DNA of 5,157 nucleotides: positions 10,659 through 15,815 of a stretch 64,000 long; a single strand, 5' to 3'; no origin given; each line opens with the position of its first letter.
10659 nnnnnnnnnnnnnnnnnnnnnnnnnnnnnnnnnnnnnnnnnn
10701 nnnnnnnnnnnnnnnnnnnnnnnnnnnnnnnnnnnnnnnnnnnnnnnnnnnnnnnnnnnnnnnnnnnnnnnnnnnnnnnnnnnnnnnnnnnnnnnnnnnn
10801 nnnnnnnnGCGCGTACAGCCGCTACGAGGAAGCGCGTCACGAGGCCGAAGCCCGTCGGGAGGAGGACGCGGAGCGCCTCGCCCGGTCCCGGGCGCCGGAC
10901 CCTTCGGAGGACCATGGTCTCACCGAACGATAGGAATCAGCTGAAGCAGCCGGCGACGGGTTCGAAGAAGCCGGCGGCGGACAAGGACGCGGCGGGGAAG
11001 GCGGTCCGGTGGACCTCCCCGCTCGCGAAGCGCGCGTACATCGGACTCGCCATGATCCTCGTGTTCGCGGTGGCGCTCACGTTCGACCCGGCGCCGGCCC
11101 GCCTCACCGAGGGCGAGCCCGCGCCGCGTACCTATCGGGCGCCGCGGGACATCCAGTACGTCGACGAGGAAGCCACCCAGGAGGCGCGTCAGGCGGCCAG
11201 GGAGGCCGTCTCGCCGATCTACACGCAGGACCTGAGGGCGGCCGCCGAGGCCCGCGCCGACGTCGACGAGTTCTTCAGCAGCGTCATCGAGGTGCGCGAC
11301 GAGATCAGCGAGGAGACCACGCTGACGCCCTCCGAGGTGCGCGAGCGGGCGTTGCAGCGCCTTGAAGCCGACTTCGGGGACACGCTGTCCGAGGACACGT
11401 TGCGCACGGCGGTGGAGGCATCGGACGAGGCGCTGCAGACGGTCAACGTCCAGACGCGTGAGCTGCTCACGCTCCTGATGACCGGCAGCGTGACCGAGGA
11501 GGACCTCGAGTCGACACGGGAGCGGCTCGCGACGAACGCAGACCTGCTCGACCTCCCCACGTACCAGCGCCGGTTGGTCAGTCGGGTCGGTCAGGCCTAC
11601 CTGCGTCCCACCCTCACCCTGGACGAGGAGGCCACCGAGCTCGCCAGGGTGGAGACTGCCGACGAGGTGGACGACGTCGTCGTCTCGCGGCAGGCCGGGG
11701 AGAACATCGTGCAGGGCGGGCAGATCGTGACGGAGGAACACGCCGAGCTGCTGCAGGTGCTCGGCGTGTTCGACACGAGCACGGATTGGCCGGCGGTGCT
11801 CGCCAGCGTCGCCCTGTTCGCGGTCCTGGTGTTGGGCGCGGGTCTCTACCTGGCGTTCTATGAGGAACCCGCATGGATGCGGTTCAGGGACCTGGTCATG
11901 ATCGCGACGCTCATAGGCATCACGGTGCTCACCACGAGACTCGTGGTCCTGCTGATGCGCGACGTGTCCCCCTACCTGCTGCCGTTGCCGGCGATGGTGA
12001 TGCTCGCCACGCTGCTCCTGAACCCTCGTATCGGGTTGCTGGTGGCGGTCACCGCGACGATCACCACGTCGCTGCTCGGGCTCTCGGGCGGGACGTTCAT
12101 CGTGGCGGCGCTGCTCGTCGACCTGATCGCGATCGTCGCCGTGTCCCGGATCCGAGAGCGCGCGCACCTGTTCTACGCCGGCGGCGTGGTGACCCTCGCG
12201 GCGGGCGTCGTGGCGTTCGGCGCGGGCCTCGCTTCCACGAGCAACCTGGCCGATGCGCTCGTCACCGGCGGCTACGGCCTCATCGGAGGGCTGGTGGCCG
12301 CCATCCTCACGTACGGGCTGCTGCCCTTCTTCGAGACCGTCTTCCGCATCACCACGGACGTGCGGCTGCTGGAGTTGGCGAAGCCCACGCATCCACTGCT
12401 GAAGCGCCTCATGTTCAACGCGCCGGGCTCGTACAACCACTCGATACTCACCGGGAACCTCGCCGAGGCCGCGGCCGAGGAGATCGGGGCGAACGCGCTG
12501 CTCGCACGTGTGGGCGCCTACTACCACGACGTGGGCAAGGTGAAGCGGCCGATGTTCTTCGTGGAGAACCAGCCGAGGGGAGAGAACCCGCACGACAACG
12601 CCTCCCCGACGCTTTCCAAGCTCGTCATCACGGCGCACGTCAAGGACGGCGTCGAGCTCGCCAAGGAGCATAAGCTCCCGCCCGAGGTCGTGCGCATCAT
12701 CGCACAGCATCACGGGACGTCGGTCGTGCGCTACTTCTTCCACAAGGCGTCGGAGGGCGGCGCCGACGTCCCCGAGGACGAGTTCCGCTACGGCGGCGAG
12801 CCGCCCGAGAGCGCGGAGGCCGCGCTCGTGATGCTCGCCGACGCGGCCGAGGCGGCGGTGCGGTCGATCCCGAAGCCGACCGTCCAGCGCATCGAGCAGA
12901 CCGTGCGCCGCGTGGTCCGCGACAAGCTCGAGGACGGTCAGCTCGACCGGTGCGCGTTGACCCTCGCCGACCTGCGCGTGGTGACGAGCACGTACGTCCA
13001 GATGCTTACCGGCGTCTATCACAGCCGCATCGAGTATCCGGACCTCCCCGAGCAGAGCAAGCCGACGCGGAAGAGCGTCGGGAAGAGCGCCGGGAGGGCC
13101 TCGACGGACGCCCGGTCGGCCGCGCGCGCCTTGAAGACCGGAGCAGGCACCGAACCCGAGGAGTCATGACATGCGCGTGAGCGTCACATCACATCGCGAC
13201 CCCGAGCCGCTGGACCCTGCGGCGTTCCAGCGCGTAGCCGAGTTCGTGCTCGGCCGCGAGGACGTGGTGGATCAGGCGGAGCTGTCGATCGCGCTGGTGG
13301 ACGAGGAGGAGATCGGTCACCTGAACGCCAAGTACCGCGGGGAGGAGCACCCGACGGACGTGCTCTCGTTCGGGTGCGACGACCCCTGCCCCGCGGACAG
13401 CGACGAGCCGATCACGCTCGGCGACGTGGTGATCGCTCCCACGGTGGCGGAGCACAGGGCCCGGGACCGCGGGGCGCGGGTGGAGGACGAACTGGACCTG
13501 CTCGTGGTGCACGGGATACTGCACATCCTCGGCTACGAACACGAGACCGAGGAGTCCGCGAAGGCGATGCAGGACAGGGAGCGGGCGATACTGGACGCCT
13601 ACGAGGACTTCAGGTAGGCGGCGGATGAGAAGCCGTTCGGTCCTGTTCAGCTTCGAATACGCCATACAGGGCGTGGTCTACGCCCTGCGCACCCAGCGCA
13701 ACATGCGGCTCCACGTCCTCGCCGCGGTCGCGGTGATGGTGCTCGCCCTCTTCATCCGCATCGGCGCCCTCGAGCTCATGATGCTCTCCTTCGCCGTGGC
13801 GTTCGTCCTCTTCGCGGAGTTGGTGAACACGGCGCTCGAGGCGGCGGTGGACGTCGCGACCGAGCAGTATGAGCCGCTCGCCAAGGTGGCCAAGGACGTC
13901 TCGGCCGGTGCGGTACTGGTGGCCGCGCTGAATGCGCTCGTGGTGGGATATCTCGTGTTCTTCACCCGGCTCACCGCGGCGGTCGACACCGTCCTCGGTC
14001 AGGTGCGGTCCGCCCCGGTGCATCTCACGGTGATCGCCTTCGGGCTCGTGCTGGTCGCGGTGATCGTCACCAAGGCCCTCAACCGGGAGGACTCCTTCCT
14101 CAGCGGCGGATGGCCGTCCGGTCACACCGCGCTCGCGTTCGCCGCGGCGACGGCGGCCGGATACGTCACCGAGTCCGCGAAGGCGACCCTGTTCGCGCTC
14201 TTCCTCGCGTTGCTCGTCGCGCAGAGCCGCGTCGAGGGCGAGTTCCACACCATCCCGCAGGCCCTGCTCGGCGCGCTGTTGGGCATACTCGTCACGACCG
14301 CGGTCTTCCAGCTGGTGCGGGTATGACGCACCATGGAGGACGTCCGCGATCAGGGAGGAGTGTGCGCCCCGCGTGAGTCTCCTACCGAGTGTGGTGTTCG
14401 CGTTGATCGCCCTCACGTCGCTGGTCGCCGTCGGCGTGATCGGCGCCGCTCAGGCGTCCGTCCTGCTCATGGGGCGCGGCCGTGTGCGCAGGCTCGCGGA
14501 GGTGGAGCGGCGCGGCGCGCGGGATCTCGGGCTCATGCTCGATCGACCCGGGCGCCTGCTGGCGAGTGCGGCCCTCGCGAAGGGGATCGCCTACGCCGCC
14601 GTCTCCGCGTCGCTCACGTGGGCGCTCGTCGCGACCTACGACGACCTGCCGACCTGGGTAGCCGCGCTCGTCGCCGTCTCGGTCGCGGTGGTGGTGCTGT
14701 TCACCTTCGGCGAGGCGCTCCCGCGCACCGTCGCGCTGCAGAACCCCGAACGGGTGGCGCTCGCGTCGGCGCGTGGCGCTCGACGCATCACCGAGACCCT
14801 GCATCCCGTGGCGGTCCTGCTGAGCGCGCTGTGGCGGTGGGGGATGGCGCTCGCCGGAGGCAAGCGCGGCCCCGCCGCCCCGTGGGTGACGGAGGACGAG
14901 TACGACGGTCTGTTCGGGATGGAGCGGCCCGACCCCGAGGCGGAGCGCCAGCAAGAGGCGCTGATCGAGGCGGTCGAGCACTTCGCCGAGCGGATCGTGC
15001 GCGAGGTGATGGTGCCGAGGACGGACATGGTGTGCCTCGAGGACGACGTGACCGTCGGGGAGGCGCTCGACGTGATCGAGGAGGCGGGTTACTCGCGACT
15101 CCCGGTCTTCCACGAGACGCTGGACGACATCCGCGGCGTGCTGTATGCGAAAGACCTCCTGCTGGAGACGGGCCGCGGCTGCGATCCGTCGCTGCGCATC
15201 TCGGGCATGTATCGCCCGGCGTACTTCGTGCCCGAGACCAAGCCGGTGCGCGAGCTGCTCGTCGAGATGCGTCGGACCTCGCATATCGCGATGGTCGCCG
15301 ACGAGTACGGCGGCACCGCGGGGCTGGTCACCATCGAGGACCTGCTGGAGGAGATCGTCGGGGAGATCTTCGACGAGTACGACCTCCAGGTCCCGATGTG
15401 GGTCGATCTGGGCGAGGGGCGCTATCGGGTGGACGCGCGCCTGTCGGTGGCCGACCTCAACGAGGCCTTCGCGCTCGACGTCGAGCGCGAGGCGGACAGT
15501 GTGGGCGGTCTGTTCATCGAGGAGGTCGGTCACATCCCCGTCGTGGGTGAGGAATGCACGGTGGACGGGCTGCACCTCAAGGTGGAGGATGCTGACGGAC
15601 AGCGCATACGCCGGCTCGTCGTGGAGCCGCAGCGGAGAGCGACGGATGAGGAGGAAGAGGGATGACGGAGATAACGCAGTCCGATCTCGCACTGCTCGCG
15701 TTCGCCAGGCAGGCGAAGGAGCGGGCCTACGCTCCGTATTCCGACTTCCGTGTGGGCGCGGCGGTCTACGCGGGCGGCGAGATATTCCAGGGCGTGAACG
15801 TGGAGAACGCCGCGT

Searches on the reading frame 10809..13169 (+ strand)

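Call 40: search_protein_families(library=pfam, proteins=[window:10809-13169:+], max_evalue=0.00001)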
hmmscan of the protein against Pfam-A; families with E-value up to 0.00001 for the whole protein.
window:10809-13169:+ (786 aa): 3 families
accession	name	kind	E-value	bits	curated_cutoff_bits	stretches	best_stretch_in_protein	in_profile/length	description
PF07697.16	7TMR-HDED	-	3.6e-48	164.9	27.6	1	101-320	2-222/224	7TM-HD extracellular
PF07698.17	7TM-7TMR_HD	-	2.3e-30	106.4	29.4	1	330-516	4-190/190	7TM receptor with intracellular HD hydrolase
PF01966.28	HD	-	3.2e-18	66.5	22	1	542-682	2-115/116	HD domain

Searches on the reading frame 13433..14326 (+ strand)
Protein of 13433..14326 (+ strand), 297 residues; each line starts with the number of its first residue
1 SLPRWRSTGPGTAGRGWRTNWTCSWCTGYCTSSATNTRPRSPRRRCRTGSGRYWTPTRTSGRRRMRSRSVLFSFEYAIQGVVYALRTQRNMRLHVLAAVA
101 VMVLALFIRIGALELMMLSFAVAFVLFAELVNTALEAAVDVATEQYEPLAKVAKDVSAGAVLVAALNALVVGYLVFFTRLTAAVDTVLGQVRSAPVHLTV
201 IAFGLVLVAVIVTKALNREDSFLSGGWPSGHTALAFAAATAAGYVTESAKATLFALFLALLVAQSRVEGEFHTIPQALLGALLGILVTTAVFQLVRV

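Call 40: search_protein_families(library=pfam, proteins=[window:13433-14326:+], max_evalue=0.00001)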
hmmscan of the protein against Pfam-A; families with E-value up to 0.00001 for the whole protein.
window:13433-14326:+ (297 aa): 2 families
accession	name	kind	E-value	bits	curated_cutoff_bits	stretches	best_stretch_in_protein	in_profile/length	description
PF01219.24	DAGK_prokar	-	2.1e-32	111.4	22.3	1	76-176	2-102/102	Prokaryotic diacylglycerol kinase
PF01569.27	PAP2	-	1.7e-12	47.7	27.2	1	224-295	48-125/130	PAP2 superfamily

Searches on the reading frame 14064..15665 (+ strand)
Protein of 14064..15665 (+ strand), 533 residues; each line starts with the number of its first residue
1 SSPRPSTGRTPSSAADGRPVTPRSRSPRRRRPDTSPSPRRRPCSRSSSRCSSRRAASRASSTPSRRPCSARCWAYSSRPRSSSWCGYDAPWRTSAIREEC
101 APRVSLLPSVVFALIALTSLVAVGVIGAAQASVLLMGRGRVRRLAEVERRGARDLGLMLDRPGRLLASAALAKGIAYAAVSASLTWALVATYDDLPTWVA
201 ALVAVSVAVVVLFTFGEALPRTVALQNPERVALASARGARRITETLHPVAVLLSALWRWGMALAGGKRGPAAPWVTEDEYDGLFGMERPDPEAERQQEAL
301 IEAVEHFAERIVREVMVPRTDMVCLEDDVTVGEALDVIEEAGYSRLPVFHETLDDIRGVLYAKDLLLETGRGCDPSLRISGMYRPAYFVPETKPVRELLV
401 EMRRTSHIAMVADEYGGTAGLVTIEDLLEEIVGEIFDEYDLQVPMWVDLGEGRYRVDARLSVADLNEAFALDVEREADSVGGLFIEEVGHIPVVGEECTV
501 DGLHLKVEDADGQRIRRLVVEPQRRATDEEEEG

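Call 40: search_protein_families(library=pfam, proteins=[window:14064-15665:+], max_evalue=0.00001)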
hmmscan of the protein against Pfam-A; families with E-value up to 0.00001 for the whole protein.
window:14064-15665:+ (533 aa): 3 families
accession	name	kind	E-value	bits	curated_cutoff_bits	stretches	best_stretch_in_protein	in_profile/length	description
PF01595.25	CNNM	-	4.5e-21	75.8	28.4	1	115-286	2-170/181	Cyclin M transmembrane N-terminal domain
PF03471.22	CorC_HlyC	-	4.3e-19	68.8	27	1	449-523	3-80/81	Transporter associated domain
PF00571.33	CBS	-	3.2e-16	59.8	24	2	382-432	5-56/57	CBS domain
